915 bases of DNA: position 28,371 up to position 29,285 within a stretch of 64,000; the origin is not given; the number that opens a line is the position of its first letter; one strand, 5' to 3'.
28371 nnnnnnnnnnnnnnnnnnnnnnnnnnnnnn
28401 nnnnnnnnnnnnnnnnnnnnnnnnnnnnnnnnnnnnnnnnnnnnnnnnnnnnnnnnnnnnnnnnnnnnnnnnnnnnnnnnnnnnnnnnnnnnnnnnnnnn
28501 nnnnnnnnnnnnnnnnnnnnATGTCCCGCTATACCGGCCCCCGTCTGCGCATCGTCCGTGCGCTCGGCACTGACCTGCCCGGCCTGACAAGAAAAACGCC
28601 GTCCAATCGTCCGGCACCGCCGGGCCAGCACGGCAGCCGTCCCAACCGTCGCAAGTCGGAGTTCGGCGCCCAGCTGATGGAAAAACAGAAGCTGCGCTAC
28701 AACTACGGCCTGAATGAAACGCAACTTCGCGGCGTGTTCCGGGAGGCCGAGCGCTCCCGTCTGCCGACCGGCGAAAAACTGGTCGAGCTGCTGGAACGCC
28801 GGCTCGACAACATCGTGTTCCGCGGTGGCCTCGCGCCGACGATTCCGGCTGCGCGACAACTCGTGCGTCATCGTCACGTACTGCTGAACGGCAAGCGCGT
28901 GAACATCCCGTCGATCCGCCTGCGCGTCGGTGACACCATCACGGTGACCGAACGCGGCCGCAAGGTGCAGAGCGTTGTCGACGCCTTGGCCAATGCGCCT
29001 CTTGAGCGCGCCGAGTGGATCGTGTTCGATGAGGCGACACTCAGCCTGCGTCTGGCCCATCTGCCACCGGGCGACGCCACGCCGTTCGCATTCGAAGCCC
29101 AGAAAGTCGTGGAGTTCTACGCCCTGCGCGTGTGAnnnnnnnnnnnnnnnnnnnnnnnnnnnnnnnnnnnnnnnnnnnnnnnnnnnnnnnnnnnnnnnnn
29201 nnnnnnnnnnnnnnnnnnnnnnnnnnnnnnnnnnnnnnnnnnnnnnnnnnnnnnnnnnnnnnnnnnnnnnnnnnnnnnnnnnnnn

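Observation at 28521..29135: Second ribosomal protein S4 inside a Fur-boxed heme-uptake operon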

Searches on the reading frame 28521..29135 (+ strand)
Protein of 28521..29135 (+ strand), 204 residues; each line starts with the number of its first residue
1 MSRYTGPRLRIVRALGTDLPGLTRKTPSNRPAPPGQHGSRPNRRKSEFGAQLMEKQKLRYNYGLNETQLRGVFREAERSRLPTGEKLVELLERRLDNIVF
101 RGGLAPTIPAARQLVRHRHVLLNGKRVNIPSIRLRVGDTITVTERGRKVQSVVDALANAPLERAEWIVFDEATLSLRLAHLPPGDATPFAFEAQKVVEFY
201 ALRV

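Call 5: search_protein_families(library=pfam, proteins=[window:28521-29135:+], max_evalue=0.01)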
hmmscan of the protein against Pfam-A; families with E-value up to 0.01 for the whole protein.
window:28521-29135:+ (204 aa): 2 families
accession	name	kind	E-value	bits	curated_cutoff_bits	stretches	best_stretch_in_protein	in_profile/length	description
PF00163.24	Ribosomal_S4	-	7.1e-20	72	23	1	3-92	1-95/95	Ribosomal protein S4/S9 N-terminal domain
PF01479.30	S4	-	1.5e-17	63.4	22.8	1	93-140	1-48/48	S4 domain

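Call 6: search_protein_families(library=ncbifam, proteins=[window:28521-29135:+], max_evalue=0.01)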
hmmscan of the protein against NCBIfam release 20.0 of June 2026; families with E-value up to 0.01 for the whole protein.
window:28521-29135:+ (204 aa): 7 families
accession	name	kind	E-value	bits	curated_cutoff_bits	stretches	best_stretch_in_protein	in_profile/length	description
NF003717.0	PRK05327.1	equivalog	8.9e-67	224.9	116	1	1-201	1-201/202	30S ribosomal protein S4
TIGR01017.1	rpsD_bact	equivalog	1.2e-60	204.7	177.2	1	3-201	1-199/200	30S ribosomal protein S4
NF003139.0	PRK04051.1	equivalog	8e-14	51.9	138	1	89-138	99-148/179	30S ribosomal protein S4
TIGR01018.1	uS4_arch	equivalog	1.5e-12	47.7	82.25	1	89-135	100-146/162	30S ribosomal protein S4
TIGR03735.1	PRTRC_A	hypoth_equivalog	0.002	17.8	101.8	1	152-192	84-124/192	PRTRC system protein A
TIGR03069.1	PS_II_S4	equivalog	0.002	17.3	201.55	1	114-147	204-237/257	photosystem II electron transport protein, Sll1252 family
TIGR00478.1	tly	subfamily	0.0024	17.2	185.8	1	94-147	1-54/228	TlyA family rRNA (cytidine-2'-O)-methyltransferase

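Call 8: find_homologous_proteins(query=window:28521-29135:+)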
Query window:28521-29135:+ (204 aa): 7922 proteins with E <= 0.001 among 8000 candidates; the best 120 are listed.
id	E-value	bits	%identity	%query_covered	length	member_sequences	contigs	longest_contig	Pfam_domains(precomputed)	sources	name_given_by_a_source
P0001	2.1e-128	444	100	100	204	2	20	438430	PF00163.25,PF01479.31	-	-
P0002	2.0e-116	404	89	100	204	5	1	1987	PF00163.25,PF01479.31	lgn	-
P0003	2.3e-116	404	89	100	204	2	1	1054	PF00163.25,PF01479.31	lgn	-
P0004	2.7e-116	404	89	100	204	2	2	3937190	PF00163.25,PF01479.31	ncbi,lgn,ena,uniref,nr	ncbi:ribosomal protein S4 [Methyloversatilis sp. RAC08]|uniref:30S ribosomal protein S4 n=1 Tax=Meth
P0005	1.4e-115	402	90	100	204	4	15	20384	PF00163.25,PF01479.31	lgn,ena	-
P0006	2.0e-115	401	88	100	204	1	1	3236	PF00163.25,PF01479.31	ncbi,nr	ncbi:MAG: 30S ribosomal protein S4 [Methyloversatilis sp. 12-65-5]|nr:MAG: 30S ribosomal protein S4 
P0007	2.6e-115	401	89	100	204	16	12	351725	PF00163.25,PF01479.31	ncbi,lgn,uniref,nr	ncbi:30S ribosomal protein S4 [Methyloversatilis sp. XJ19-13]|uniref:30S ribosomal protein S4 n=1 Ta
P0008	2.8e-115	401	89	100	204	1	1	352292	PF00163.25,PF01479.31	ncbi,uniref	ncbi:30S ribosomal protein S4 [Methyloversatilis sp.]|uniref:30S ribosomal protein S4 n=1 Tax=Methyl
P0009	3.2e-115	401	89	100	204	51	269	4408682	PF00163.25,PF01479.31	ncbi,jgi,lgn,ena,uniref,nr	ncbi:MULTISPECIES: 30S ribosomal protein S4 [Methyloversatilis]|jgi:small subunit ribosomal protein 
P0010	8.3e-115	399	89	100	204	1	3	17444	PF00163.25,PF01479.31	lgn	-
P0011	2.0e-114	398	88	100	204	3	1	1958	PF00163.25,PF01479.31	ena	-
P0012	7.2e-114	396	88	100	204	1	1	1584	PF00163.25,PF01479.31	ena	-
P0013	2.6e-113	394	87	100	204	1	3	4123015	PF00163.25,PF01479.31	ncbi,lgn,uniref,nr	ncbi:30S ribosomal protein S4 [Methyloversatilis thermotolerans]|uniref:30S ribosomal protein S4 n=1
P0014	9.2e-109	379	89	95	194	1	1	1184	PF00163.25,PF01479.31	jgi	jgi:small subunit ribosomal protein S4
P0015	9.8e-93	327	86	85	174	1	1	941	PF00163.25,PF01479.31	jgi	-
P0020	2.8e-80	287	65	100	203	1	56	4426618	PF00163.25,PF01479.31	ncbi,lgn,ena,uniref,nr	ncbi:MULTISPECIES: 30S ribosomal protein S4 [unclassified Thauera]|uniref:30S ribosomal protein S4 n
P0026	8.7e-79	282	63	100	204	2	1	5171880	PF00163.25,PF01479.31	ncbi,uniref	ncbi:30S ribosomal protein S4 [Niveibacterium sp. SC-1]|uniref:30S ribosomal protein S4 n=1 Tax=Nive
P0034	1.1e-77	278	62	100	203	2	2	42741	PF00163.25,PF01479.31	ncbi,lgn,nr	ncbi:MAG: 30S ribosomal protein S4 [Moraxellaceae bacterium]|nr:30S ribosomal protein S4 [Moraxellac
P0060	3.6e-76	273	62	100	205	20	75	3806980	PF00163.25,PF01479.31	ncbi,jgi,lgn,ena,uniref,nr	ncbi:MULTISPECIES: 30S ribosomal protein S4 [Azospira]|jgi:small subunit ribosomal protein S4|uniref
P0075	8.7e-76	272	64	100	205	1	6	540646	PF00163.25,PF01479.31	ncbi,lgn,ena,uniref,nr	ncbi:30S ribosomal protein S4 [Azonexus hydrophilus]|uniref:Small ribosomal subunit protein uS4 n=1 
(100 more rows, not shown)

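Call 9: find_encoding_contigs(protein=P0020, flank=8000, max_places=2)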
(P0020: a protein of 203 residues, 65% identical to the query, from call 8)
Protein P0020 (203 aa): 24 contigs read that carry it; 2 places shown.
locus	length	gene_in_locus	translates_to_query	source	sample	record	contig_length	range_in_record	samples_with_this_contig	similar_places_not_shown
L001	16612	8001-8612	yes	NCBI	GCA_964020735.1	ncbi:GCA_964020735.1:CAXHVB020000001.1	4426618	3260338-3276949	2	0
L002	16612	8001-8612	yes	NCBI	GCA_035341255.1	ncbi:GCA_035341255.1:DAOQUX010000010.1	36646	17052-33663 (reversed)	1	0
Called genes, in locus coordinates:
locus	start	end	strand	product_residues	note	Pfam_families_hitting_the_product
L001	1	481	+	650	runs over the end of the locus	PF07715:Plug, PF00593:TonB_dep_Rec_b-barrel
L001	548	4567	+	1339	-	PF02514:CobN-Mg_chel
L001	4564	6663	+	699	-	PF07715:Plug, PF00593:TonB_dep_Rec_b-barrel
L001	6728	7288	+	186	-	PF01618:MotA_ExbB (weak)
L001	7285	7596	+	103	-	PF09919:DUF2149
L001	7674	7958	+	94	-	-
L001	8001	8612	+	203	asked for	PF00163:Ribosomal_S4, PF01479:S4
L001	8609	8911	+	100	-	-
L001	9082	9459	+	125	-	PF20531:DUF6746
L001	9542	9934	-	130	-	PF20531:DUF6746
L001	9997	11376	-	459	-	PF00258:Flavodoxin_1, PF00175:NAD_binding_1 (weak)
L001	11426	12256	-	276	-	PF10670:DUF4198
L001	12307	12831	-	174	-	PF10029:DUF2271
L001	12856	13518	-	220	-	PF03929:PepSY_TM, PF16357:PepSY_TM_like_2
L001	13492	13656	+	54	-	-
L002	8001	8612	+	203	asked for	PF00163:Ribosomal_S4, PF01479:S4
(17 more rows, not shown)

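Call 10: find_encoding_contigs(protein=P0060, flank=8000, max_places=2)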
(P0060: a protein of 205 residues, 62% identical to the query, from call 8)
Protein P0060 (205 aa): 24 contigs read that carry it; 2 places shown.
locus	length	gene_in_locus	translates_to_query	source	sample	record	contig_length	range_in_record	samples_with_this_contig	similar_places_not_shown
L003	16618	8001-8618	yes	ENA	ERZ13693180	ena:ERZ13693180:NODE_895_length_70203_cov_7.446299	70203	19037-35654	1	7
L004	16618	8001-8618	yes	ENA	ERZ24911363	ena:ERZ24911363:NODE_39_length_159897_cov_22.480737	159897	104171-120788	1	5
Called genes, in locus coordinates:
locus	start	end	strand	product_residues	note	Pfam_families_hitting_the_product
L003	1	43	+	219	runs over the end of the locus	PF03544:TonB_C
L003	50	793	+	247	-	PF01618:MotA_ExbB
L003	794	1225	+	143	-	PF02472:ExbD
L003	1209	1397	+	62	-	PF10636:hemP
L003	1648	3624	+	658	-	PF07715:Plug, PF25183:OMP_b-brl_4 (faint), PF00593:TonB_dep_Rec_b-barrel, PF14905:OMP_b-brl_3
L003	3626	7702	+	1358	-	PF02514:CobN-Mg_chel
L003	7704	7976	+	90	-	-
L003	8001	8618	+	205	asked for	PF00163:Ribosomal_S4, PF01479:S4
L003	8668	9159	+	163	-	PF01618:MotA_ExbB (weak)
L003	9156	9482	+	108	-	PF09919:DUF2149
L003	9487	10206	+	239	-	PF00563:EAL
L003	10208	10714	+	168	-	PF04542:Sigma70_r2, PF07638:Sigma70_ECF (weak), PF08281:Sigma70_r4_2, PF04545:Sigma70_r4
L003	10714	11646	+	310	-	PF16220:DUF4880 (weak), PF04773:FecR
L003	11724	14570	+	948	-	PF07660:STN, PF07715:Plug (faint)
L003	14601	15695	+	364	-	PF00034:Cytochrom_C (faint), PF03150:CCP_MauG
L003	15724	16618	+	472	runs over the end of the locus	PF00089:Trypsin, PF13365:Trypsin_2, PF00595:PDZ, PF13180:PDZ_2, PF17820:PDZ_6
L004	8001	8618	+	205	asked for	PF00163:Ribosomal_S4, PF01479:S4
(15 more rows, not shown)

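Call 11: find_encoding_contigs(protein=P0034, flank=8000, max_places=2)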
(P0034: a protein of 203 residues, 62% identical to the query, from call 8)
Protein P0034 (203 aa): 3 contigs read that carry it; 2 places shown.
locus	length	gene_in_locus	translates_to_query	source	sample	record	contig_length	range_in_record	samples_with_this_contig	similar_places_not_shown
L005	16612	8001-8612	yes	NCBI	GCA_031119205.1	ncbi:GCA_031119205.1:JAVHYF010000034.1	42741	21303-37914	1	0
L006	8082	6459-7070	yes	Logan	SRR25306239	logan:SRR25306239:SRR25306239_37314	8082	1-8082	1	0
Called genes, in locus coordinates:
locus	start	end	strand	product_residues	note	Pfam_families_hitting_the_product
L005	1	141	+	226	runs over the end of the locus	PF13640:2OG-FeII_Oxy_3, PF18331:PKHD_C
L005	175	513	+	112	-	PF00583:Acetyltransf_1 (weak), PF14542:Acetyltransf_CG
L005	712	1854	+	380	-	PF09375:Peptidase_M75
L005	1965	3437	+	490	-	PF06537:DHOR, PF00034:Cytochrom_C (faint), PF13442:Cytochrome_CBB3 (faint)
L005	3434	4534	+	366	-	PF09375:Peptidase_M75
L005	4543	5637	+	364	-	PF07433:DUF1513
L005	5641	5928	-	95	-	PF09981:DUF2218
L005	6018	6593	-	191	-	-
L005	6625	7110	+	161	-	PF12833:HTH_18, PF00165:HTH_AraC (weak)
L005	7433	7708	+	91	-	-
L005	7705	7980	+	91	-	-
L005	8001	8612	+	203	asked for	PF00163:Ribosomal_S4, PF01479:S4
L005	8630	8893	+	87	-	-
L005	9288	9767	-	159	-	PF00210:Ferritin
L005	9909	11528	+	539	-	PF00672:HAMP (faint), PF00015:MCPsignal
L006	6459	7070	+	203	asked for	PF00163:Ribosomal_S4, PF01479:S4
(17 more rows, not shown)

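Call 13: search_solved_structures(query=window:28521-29135:+, max_evalue=0.00001, show_alignments=2)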
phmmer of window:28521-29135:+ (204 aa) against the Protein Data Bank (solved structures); distinct sequences matched with E-value up to 0.00001: 87 (the best 60 are shown).
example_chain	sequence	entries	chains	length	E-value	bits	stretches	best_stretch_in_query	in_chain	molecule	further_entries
9i5v_l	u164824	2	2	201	8.6e-51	175.6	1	1-201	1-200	Small ribosomal subunit protein uS4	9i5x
7jil_i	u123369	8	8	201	1.4e-43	152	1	1-200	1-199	30S ribosomal protein S4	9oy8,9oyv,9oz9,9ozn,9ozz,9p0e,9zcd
8uu4_d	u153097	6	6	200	3.9e-43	150.6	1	1-201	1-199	Small ribosomal subunit protein uS4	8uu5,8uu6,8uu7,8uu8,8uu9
7nhn_e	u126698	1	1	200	7.6e-43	149.6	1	1-201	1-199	30S ribosomal protein S4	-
7nhk_e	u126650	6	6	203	6.7e-42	146.6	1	1-201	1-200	30S ribosomal protein S4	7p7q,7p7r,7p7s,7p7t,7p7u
6o8w_d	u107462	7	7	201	3.9e-41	144.1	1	2-200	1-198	30S ribosomal protein S4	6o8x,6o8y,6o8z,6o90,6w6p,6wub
5myj_AD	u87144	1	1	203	5.2e-41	143.6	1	1-200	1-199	30S ribosomal protein S4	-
8crx_D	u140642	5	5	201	1.4e-40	142.2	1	1-201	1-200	30S ribosomal protein S4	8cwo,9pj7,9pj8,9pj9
10px_1d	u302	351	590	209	5.3e-39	137.1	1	1-201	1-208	30S ribosomal protein S4 | Ribosomal protein S4 | 16S Ribosomal protein S4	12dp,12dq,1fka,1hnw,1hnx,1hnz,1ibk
3j9w_AD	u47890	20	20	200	5.3e-39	137.1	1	1-201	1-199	30S ribosomal protein uS4 | 30S ribosomal protein S4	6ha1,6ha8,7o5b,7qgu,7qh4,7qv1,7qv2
1fjg_D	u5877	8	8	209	1.3e-38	135.8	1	1-201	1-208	30S RIBOSOMAL PROTEIN S4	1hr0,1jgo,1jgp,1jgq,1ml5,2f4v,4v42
1i94_D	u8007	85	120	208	1.6e-38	135.6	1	3-201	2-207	30S RIBOSOMAL PROTEIN S4 | RIBOSOMAL PROTEIN S4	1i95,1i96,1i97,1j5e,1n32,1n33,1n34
5njt_D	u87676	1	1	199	1.9e-38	135.3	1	2-201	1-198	30S ribosomal protein S4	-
8fmw_D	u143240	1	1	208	7.4e-38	133.4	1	25-203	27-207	30S ribosomal protein S4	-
9t4r_D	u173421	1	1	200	1.2e-37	132.7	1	1-201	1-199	Small ribosomal subunit protein uS4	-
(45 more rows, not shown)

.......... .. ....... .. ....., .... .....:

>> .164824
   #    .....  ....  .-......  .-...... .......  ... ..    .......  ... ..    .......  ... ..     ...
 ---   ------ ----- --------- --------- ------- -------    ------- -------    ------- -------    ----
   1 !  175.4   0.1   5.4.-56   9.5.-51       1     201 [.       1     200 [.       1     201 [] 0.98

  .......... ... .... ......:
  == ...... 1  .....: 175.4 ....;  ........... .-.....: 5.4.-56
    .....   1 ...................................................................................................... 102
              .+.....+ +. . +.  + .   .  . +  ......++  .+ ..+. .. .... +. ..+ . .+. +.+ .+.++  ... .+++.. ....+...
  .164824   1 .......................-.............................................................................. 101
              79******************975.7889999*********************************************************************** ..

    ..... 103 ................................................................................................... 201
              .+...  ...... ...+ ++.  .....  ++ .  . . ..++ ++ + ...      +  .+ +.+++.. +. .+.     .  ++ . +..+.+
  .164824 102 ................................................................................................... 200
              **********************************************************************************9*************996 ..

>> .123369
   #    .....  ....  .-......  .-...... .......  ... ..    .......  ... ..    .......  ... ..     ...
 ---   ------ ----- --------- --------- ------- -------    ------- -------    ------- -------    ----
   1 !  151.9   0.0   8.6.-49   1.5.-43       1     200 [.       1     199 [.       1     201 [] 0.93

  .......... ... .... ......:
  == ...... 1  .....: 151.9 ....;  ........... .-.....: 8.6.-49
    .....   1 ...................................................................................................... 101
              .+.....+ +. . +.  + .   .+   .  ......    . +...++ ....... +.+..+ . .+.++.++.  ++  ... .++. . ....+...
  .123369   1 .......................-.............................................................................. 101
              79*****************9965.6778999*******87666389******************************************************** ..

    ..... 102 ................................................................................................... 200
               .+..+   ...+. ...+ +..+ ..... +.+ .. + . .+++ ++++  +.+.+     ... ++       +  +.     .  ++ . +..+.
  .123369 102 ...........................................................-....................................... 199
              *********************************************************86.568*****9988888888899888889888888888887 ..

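Call 15: find_related_loci(query=window:28521-29135:+, collection=genome_contigs, flank=10000)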
Query window:28521-29135:+ (204 aa) in genome_contigs; peptide patterns used: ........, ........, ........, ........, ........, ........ (x = any residue, [..] = any of these).
600 stretches matched a pattern (row limit reached: there are more); 573 encode a relative of the query (tblastn E <= 1e-3); the best 80 are kept; 80 distinct loci.
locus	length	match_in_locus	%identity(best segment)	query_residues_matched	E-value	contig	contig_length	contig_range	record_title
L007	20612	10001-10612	89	1-204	2e-120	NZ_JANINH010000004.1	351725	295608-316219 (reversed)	Methyloversatilis sp. XJ19-13 Scaffold4, whole genome shotgun sequence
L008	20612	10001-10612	86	1-204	4e-117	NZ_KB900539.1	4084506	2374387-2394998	Methyloversatilis universalis EHg5 Metunv2DRAFT_Scaffold1.1, whole genome shotgun sequence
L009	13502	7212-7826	64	1-204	3e-81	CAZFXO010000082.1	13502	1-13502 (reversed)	MAG TPA_asm: uncultured Dechloromonas sp. isolate binchicken_co269_117 genome assembly, contig: NODE_4418_length_13502_c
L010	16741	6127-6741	64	1-204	2e-81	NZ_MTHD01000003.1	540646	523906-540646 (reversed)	Azonexus hydrophilus strain ZS02 NODE_3_length_540646_cov_49.3439_ID_544, whole genome shotgun sequence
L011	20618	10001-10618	61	1-204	9e-78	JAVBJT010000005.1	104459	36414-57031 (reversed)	MAG: Azoarcus sp. isolate GLO_MAG_00081 c_000012237096, whole genome shotgun sequence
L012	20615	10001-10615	60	1-204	3e-76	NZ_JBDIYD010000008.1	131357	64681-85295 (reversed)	Dechloromonas sp. ZS-1 D1_contig_8, whole genome shotgun sequence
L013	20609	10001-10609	56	1-204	8e-74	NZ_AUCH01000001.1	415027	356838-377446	Azovibrio restrictus DSM 23866 G474DRAFT_scaffold00001.1_C, whole genome shotgun sequence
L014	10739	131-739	60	1-204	4e-74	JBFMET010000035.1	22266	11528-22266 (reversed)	MAG: Pseudomonadota bacterium isolate MAG252 MAG252_35, whole genome shotgun sequence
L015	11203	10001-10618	57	1-204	1e-73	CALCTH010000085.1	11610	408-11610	MAG TPA_asm: uncultured Myxococcales bacterium isolate SRR3401483_bin.95_CONCOCT_v1.1_MAG genome assembly, contig: ERZ17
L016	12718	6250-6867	57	1-204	4e-73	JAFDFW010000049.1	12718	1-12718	MAG: Deltaproteobacteria bacterium isolate Meg22_02_Bin_93 Meg22_02_Bin_93_scaffold_10039, whole genome shotgun sequence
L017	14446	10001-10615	56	1-204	5e-73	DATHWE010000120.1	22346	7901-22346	MAG TPA_asm: Methylophilaceae bacterium isolate SMAG_U16151 k141_102608, whole genome shotgun sequence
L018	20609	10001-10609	57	1-204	3e-72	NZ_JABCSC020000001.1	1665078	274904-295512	Uliginosibacterium aquaticum strain IMCC34675 NODE_1_length_1665078_cov_124.939888, whole genome shotgun sequence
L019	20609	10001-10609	55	1-201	9e-71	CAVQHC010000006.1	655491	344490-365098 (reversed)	MAG: uncultured delta proteobacterium isolate MFD09964.bin.1.233 genome assembly, contig: contig_18954, whole genome sho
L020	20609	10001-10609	60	1-204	8e-71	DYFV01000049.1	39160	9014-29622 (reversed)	MAG TPA_asm: Azoarcus sp. isolate BE2011_69_25 Afr_mines_BE2011_363_length_39160_cov_9_093211, whole genome shotgun sequ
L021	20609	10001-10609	55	1-201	4e-70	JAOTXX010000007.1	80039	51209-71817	MAG: Myxococcales bacterium isolate 21_Jan_SF_Bin28 21_Jan_SF_Bin28_scaffold_126_c1, whole genome shotgun sequence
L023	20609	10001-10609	53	1-204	4e-68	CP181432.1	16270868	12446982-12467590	Sorangium sp. So ce1128 chromosome, complete genome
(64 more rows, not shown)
